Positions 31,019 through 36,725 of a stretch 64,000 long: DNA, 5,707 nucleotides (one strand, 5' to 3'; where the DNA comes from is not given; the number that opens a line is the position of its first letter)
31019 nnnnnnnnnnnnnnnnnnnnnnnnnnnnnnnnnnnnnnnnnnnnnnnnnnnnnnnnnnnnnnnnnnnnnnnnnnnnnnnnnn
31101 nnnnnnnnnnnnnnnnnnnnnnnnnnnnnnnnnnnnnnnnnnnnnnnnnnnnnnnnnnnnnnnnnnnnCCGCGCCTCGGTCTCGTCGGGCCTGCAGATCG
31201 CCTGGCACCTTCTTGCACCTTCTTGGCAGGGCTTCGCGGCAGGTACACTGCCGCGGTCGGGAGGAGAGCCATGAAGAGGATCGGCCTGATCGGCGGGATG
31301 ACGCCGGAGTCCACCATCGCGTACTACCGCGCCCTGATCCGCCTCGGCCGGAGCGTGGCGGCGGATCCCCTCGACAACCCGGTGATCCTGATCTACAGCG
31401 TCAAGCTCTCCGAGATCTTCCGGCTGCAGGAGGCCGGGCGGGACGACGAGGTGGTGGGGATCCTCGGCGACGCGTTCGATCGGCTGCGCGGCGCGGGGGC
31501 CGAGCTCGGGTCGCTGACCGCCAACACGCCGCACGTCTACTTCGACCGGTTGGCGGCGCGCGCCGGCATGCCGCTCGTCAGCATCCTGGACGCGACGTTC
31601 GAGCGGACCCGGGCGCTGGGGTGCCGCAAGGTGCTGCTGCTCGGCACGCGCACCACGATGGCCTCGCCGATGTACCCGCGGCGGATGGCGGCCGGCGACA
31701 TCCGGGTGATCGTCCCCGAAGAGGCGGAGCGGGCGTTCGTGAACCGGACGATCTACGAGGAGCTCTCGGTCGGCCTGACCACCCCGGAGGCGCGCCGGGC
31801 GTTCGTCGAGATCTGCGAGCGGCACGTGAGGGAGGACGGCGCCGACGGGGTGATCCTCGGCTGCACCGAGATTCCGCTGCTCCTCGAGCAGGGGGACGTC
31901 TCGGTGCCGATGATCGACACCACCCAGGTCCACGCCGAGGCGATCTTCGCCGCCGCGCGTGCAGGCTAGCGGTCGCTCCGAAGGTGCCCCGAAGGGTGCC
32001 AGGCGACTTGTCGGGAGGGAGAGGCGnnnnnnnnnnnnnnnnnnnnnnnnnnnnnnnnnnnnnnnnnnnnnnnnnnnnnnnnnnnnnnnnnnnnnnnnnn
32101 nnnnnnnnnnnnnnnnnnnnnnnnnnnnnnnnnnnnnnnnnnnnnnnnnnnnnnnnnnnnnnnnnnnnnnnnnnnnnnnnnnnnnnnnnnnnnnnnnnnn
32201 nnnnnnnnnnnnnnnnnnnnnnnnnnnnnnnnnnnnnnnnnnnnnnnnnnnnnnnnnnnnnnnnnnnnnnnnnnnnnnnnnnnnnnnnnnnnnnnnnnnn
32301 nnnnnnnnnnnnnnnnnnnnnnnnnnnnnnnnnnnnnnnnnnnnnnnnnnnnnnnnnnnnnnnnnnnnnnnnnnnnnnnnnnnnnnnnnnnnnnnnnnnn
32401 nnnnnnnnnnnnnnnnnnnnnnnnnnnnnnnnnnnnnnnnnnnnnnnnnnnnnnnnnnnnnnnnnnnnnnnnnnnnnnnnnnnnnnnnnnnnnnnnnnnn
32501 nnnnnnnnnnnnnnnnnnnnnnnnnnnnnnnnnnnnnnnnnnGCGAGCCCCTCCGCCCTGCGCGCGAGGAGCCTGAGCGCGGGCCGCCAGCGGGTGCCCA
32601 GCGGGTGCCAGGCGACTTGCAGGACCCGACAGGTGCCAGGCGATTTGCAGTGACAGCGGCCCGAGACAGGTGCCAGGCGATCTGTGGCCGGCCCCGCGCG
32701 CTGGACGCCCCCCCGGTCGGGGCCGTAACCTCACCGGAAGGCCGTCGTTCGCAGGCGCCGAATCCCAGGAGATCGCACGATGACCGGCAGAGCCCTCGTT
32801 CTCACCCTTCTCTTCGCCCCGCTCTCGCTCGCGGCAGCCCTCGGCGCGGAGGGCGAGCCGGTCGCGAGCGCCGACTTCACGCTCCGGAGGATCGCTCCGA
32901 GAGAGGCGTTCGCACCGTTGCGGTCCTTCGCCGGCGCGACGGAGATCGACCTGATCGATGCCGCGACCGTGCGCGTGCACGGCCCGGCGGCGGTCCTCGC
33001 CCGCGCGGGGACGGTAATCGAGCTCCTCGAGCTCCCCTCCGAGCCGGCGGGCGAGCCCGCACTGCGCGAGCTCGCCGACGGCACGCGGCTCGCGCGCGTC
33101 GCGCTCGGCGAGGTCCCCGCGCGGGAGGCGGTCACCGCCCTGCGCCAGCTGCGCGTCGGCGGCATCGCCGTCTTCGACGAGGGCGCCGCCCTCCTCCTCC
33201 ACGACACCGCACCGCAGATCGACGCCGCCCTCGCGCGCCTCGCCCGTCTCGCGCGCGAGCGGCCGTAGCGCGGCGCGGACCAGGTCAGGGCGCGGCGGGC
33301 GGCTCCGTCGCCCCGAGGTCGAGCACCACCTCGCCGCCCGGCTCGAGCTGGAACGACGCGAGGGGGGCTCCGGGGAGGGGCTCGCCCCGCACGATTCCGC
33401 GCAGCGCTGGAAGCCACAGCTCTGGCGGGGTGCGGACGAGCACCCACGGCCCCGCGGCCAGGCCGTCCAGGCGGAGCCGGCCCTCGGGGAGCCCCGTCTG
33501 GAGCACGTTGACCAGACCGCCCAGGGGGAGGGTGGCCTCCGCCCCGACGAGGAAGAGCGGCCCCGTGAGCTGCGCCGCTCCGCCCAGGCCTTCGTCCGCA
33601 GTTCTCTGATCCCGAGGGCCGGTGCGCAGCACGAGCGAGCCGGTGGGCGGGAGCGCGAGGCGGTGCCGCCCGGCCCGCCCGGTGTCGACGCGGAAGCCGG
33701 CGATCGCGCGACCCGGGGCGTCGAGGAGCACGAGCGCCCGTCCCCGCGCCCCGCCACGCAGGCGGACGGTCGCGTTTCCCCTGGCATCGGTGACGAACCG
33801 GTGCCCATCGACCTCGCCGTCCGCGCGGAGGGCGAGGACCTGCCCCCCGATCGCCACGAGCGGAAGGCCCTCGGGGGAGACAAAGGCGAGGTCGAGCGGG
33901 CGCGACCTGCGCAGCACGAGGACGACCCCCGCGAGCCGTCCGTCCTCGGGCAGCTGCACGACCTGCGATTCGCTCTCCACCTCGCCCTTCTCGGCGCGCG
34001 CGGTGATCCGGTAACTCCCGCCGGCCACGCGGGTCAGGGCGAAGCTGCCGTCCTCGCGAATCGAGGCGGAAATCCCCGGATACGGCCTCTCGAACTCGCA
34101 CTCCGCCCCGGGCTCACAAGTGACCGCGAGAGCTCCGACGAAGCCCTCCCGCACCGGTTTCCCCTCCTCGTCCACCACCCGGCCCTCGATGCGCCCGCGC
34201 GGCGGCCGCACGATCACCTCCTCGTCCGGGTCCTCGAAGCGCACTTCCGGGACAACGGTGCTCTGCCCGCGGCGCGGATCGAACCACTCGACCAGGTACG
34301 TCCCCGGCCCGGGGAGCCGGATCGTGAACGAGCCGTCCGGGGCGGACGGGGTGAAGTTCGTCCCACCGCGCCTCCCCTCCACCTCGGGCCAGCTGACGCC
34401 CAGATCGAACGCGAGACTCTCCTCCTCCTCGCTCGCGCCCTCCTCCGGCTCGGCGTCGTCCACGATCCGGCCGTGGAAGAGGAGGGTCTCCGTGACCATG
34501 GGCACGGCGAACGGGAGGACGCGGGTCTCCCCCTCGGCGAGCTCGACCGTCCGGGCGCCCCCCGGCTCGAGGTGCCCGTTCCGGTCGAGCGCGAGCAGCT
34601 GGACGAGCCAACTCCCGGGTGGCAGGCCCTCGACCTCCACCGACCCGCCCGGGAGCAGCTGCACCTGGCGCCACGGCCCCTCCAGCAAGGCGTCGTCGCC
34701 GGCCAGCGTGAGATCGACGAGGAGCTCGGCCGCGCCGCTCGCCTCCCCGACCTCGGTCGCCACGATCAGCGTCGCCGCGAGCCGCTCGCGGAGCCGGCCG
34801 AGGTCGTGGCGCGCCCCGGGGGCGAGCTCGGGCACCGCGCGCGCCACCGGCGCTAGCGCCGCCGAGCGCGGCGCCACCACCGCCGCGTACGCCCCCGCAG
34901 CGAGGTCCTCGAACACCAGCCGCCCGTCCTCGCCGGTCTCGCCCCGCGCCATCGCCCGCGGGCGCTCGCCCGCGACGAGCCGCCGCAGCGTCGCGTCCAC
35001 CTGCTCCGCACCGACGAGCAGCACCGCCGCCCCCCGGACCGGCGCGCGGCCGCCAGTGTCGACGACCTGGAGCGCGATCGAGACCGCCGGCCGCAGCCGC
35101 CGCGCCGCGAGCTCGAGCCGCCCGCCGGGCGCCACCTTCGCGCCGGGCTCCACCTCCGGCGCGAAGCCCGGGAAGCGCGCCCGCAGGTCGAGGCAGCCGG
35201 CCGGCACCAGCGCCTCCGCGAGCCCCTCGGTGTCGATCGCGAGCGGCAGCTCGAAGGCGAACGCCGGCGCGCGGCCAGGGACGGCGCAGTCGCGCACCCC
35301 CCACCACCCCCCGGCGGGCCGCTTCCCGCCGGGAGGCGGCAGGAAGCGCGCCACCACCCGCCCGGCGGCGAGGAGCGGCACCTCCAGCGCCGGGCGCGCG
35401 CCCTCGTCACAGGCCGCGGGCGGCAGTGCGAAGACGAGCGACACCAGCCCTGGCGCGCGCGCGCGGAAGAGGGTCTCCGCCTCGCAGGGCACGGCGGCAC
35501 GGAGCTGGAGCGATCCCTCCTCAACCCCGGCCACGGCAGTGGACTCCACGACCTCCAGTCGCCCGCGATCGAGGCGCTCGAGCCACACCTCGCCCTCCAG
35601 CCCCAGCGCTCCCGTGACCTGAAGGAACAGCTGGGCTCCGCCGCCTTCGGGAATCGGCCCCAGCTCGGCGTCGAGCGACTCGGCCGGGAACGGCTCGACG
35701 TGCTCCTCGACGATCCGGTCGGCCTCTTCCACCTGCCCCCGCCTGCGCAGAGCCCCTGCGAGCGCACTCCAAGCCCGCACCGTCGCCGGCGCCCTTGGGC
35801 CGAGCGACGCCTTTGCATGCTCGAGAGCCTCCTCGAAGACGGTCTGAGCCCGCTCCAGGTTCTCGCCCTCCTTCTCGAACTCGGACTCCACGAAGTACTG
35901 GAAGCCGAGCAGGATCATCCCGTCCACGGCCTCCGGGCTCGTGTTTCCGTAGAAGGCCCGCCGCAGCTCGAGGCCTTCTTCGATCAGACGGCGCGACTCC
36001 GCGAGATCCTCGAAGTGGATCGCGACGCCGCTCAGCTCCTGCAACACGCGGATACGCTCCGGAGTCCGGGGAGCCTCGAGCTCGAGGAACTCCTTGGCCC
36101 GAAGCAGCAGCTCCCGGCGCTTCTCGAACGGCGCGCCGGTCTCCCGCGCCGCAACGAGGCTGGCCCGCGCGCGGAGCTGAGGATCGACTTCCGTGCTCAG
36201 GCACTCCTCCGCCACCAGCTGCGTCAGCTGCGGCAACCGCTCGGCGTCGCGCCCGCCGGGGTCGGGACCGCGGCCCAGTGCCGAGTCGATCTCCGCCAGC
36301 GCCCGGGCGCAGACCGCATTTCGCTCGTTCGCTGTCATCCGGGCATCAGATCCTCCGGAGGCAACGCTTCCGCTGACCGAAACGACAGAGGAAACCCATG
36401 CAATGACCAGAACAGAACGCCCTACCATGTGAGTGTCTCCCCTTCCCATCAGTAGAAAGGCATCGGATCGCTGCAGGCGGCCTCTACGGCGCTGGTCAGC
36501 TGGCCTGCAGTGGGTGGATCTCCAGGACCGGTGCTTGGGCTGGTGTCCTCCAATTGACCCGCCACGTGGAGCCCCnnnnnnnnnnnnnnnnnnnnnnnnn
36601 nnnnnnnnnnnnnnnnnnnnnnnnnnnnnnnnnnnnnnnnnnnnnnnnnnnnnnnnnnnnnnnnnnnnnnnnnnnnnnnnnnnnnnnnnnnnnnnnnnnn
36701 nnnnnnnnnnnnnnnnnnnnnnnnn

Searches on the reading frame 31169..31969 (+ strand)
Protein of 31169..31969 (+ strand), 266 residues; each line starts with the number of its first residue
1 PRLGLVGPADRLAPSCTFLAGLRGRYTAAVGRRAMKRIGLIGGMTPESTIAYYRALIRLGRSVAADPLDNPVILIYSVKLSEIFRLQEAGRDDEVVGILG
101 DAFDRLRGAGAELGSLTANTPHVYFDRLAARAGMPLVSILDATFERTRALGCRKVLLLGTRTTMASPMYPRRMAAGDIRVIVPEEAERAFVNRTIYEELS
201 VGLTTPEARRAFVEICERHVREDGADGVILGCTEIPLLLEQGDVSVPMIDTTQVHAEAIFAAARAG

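Call 17: search_protein_families(library=pfam, proteins=[window:31169-31969:+], max_evalue=0.001)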
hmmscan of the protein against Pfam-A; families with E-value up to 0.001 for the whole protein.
window:31169-31969:+ (266 aa): 1 family
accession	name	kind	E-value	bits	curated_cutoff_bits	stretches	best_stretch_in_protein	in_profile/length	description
PF01177.27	Asp_Glu_race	-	1.1e-38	133.5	31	1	41-258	1-210/211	Asp/Glu/Hydantoin racemase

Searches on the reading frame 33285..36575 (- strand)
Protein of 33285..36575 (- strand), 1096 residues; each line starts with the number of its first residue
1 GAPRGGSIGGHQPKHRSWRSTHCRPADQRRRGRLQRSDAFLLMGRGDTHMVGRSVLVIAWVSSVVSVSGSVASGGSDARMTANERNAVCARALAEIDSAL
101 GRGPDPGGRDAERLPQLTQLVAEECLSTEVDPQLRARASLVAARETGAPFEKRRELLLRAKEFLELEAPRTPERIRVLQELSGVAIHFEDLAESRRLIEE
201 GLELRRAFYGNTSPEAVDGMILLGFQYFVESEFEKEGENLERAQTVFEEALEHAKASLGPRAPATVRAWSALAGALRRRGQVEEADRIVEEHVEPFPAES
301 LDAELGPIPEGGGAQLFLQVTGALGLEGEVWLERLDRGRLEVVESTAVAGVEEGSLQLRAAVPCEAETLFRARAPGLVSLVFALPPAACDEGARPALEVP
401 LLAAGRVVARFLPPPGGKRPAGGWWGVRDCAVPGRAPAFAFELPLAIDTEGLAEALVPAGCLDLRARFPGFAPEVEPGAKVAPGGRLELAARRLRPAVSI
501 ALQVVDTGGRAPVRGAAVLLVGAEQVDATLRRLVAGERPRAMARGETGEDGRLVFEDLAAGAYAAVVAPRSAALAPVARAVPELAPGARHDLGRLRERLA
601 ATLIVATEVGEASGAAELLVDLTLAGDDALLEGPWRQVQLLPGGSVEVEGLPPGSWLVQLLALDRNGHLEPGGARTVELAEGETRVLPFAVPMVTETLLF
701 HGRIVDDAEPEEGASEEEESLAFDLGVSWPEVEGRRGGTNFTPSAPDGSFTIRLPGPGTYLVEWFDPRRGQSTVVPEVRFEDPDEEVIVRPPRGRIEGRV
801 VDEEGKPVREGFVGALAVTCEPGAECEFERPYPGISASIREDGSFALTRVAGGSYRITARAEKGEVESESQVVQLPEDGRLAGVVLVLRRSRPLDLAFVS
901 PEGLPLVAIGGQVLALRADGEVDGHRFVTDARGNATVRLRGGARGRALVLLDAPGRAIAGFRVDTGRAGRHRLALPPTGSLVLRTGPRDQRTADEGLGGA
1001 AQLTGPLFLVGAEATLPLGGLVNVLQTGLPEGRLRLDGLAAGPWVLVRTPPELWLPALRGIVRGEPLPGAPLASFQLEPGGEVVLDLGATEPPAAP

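Call 17: search_protein_families(library=pfam, proteins=[window:33285-36575:-], max_evalue=0.001)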
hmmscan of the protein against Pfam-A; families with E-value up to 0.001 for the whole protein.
window:33285-36575:- (1096 aa): 2 families
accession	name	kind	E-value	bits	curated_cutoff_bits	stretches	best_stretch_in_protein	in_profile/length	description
PF13620.12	CarboxypepD_reg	-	2.3e-12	47.5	32.3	0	796-871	2-66/82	Carboxypeptidase regulatory-like domain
PF13424.12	TPR_12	-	1.7e-09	38.2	30.1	1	238-292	17-71/77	Tetratricopeptide repeat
